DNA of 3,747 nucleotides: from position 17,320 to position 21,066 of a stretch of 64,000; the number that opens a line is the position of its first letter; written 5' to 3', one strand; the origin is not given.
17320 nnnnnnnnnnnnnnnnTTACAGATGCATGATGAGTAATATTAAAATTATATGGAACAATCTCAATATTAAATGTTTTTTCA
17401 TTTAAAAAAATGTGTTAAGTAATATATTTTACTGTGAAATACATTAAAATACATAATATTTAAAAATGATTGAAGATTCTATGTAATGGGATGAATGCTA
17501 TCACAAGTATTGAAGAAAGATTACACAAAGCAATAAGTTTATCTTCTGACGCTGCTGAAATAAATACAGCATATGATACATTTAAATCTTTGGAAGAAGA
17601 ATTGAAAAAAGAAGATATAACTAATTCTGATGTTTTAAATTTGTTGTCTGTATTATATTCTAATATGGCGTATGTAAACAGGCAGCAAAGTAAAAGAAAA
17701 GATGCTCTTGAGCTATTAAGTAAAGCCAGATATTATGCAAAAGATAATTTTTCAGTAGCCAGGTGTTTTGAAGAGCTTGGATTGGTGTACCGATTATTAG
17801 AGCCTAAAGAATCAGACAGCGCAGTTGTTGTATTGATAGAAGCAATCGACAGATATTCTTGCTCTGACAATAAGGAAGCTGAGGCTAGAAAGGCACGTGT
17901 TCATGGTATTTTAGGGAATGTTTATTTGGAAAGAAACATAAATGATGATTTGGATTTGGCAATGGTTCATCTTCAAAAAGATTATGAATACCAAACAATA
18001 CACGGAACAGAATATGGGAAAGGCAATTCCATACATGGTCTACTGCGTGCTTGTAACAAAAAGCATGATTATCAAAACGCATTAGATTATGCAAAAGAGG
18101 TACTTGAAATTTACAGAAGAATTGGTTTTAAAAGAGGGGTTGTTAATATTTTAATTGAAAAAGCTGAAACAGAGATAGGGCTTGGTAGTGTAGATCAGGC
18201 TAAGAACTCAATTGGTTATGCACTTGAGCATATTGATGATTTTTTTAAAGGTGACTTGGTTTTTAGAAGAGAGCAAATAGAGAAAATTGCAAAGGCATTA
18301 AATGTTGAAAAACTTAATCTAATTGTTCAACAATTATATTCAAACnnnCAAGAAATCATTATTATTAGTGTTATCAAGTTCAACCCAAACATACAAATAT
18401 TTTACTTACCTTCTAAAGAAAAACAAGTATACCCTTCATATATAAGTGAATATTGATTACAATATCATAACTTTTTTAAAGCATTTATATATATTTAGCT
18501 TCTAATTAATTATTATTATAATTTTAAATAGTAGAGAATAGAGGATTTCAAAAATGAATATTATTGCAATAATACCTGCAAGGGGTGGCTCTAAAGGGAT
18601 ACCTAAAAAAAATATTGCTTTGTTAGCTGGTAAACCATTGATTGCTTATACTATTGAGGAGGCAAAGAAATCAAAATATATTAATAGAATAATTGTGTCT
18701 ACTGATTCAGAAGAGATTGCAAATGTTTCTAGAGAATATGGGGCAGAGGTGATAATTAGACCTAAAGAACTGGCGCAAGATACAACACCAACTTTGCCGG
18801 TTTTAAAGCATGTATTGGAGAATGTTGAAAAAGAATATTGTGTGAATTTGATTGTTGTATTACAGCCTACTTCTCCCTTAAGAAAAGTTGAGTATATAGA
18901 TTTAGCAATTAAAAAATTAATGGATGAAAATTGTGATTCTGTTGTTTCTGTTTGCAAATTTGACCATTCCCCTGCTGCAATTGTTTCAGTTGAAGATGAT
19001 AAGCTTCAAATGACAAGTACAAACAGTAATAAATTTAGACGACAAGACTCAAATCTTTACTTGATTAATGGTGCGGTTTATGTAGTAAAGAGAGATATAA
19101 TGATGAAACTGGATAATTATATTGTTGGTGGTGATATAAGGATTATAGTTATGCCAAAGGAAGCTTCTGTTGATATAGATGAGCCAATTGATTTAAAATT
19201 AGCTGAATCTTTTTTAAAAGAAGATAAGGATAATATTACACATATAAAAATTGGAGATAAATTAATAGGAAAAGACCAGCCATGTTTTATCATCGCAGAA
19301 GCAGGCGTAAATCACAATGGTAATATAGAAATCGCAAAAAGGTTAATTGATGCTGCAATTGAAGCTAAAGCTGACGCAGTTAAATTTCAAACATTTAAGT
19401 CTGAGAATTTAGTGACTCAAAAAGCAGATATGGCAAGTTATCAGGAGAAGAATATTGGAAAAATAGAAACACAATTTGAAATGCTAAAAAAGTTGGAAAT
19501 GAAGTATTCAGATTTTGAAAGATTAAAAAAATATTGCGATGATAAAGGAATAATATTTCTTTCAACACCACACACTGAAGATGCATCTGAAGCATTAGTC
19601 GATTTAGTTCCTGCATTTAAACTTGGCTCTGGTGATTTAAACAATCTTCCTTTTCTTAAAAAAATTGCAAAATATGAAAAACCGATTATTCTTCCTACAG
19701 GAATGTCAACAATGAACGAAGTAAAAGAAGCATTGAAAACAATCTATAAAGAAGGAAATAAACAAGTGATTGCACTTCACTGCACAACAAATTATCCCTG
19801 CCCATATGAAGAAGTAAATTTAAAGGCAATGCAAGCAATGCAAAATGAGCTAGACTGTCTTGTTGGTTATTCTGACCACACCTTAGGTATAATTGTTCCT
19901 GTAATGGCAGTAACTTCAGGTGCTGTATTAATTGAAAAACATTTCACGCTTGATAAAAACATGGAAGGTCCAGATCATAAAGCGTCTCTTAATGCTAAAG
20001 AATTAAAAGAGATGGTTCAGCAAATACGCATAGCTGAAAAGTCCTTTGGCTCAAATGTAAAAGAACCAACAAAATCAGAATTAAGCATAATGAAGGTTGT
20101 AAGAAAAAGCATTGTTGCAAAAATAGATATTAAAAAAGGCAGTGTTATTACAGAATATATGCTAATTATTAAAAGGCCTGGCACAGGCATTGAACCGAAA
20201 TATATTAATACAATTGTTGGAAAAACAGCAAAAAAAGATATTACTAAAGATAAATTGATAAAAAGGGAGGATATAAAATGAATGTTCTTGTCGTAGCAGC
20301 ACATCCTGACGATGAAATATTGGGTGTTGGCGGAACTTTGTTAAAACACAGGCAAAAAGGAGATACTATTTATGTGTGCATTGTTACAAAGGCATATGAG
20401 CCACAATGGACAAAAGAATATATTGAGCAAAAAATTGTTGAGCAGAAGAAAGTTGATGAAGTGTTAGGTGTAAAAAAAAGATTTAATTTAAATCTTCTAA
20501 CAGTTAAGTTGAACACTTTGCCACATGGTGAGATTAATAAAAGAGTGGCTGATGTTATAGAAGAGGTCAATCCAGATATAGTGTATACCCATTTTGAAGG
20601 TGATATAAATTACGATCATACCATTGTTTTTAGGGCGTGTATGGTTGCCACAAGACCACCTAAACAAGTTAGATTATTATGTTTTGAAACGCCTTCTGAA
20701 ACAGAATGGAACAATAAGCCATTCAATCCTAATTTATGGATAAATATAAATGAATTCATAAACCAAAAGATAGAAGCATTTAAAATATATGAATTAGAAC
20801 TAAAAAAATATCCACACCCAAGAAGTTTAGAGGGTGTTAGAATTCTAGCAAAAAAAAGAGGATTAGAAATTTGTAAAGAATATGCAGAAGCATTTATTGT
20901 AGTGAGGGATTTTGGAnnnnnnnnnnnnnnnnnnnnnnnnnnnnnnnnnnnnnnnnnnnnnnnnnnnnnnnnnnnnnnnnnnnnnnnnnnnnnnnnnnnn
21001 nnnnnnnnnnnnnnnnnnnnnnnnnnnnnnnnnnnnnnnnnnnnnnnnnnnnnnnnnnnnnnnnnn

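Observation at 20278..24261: Folate one-carbon enzymes (FolD plus 5-formyl-THF cyclo-ligase) embedded with a de-N-acetylase and a sugar N-formyltransferase inside a nonulosonic-acid operon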

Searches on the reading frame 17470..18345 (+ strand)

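Call 7: search_protein_families(library=pfam, proteins=[window:17470-18345:+], max_evalue=0.01)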
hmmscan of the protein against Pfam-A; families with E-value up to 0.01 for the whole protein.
window:17470-18345:+ (292 aa): 2 families
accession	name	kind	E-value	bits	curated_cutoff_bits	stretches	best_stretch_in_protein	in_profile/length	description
PF13424.12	TPR_12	-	4.1e-09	36.9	30.1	1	183-216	43-76/77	Tetratricopeptide repeat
PF13374.12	TPR_10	-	0.0027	18.1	27.5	0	200-218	17-35/42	Tetratricopeptide repeat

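Call 8: search_protein_families(library=ncbifam, proteins=[window:17470-18345:+], max_evalue=0.001)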
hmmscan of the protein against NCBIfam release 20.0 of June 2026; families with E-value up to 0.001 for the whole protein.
window:17470-18345:+ (292 aa): 1 family
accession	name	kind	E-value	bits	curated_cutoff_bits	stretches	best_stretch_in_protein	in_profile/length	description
NF041717.1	HaaA_phane_TPR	equivalog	5.2e-07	28.2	1125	1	67-257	639-824/882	cyclophane-containing RiPP biosynthesis TPR protein HaaT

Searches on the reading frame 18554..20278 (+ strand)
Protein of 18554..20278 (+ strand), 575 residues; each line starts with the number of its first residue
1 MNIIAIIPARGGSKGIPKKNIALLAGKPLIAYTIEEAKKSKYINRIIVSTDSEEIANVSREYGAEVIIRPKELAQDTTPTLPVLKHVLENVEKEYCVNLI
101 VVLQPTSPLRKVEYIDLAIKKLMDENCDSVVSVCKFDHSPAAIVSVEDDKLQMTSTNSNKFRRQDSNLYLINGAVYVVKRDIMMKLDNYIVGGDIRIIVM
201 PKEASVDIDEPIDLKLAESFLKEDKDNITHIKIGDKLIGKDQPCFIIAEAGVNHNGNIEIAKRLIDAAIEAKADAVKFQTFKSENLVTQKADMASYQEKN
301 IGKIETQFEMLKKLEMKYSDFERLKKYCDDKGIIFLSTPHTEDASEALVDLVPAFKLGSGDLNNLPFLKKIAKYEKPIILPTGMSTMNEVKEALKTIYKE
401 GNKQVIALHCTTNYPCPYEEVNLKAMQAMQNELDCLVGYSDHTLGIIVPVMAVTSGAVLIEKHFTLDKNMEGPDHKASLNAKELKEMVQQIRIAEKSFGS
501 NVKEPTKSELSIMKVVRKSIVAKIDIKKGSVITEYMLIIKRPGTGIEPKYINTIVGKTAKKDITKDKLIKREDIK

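Call 7: search_protein_families(library=pfam, proteins=[window:18554-20278:+], max_evalue=0.01)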
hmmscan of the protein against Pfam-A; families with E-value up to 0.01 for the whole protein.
window:18554-20278:+ (575 aa): 4 families
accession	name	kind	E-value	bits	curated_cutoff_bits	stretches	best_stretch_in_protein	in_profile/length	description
PF03102.20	NeuB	-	4.5e-93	311.6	22.1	1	264-503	1-241/241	NeuB family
PF02348.25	CTP_transf_3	-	4.5e-32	112.1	22.6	1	4-170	1-162/217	Cytidylyltransferase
PF08666.17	SAF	-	1.1e-09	39.2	21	1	518-574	2-62/63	SAF domain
PF12804.13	NTP_transf_3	-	0.00091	19.9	27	1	18-71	15-67/160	MobA-like NTP transferase domain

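Call 8: search_protein_families(library=ncbifam, proteins=[window:18554-20278:+], max_evalue=0.001)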
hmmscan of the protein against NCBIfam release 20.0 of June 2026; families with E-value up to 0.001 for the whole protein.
window:18554-20278:+ (575 aa): 14 families
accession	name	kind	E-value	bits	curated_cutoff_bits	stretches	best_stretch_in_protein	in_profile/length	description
TIGR03569.1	NeuB_NnaB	equivalog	7.6e-136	452.5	399.65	1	244-569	1-329/329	N-acetylneuraminate synthase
TIGR03586.1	PseI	equivalog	3e-83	279.7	340.25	1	244-566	2-324/327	pseudaminic acid synthase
TIGR03584.1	PseF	equivalog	1.4e-49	168.7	205.7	1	4-219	1-218/222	pseudaminic acid cytidylyltransferase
NF003952.0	PRK05450.1-5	subfamily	1.4e-19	70.2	193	1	1-135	1-130/250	3-deoxy-manno-octulosonate cytidylyltransferase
NF009905.0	PRK13368.1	subfamily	1.1e-17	64.2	255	1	1-135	1-127/243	3-deoxy-manno-octulosonate cytidylyltransferase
NF003950.0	PRK05450.1-3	subfamily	4.2e-17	62.3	234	1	1-145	1-132/248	3-deoxy-manno-octulosonate cytidylyltransferase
NF003948.0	PRK05450.1-1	equivalog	5.5e-14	52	281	1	1-137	4-135/248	3-deoxy-manno-octulosonate cytidylyltransferase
TIGR00466.1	kdsB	equivalog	1.5e-11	44.2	155.2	1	1-125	1-119/241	3-deoxy-manno-octulosonate cytidylyltransferase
NF009239.0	PRK12595.1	equivalog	1.8e-07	30.5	279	1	322-407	172-258/360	bifunctional 3-deoxy-7-phosphoheptulonate synthase/chorismate mutase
NF006421.0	PRK08673.1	subfamily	2.5e-07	30.2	335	1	322-496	148-331/338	3-deoxy-7-phosphoheptulonate synthase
TIGR01361.1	DAHP_synth_Bsub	equivalog_domain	8.2e-07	28.7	267.75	1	325-491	82-257/260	3-deoxy-7-phosphoheptulonate synthase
NF009933.0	PRK13396.1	subfamily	2.4e-05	23.5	486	1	346-500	179-343/352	3-deoxy-7-phosphoheptulonate synthase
NF001183.0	PRK00155.1-3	subfamily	0.00011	21.6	166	0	9-57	13-60/237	D-ribitol-5-phosphate cytidylyltransferase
TIGR00453.1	ispD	equivalog_domain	0.00073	19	181.3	0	5-65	2-65/219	2-C-methyl-D-erythritol 4-phosphate cytidylyltransferase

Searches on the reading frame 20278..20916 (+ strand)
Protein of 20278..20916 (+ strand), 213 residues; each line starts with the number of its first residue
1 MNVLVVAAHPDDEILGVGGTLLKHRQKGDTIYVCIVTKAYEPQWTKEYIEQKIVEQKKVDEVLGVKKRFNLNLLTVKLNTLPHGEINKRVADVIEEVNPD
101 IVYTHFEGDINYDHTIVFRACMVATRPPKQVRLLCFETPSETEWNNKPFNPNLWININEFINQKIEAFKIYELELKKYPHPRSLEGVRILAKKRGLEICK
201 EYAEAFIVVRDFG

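Call 7: search_protein_families(library=pfam, proteins=[window:20278-20916:+], max_evalue=0.01)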
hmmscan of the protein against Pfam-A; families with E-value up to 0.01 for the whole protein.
window:20278-20916:+ (213 aa): 1 family
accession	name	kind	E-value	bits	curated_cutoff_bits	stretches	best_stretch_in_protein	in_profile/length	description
PF02585.22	PIG-L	-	4.6e-25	89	28.2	1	4-124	1-128/129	GlcNAc-PI de-N-acetylase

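Call 8: search_protein_families(library=ncbifam, proteins=[window:20278-20916:+], max_evalue=0.001)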
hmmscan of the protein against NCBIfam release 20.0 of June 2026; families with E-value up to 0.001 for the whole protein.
window:20278-20916:+ (213 aa): 4 families
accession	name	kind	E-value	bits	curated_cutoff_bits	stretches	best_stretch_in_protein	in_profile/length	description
TIGR04001.1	thiol_BshB1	equivalog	1.5e-19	70.6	182.5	1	2-208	3-220/226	bacillithiol biosynthesis deacetylase BshB1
TIGR04000.1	thiol_BshB2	equivalog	9.2e-13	48.4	195.25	1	2-171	2-181/217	bacillithiol biosynthesis deacetylase BshB2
TIGR03445.1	mycothiol_MshB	equivalog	5.4e-05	23.2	224.35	0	4-37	1-34/284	N-acetyl-1-D-myo-inositol-2-amino-2-deoxy-alpha-D-glucopyranoside deacetylase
NF002557.0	PRK02122.1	subfamily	0.00064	17.9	384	0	3-37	373-407/653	glucosamine-6-phosphate deaminase-like protein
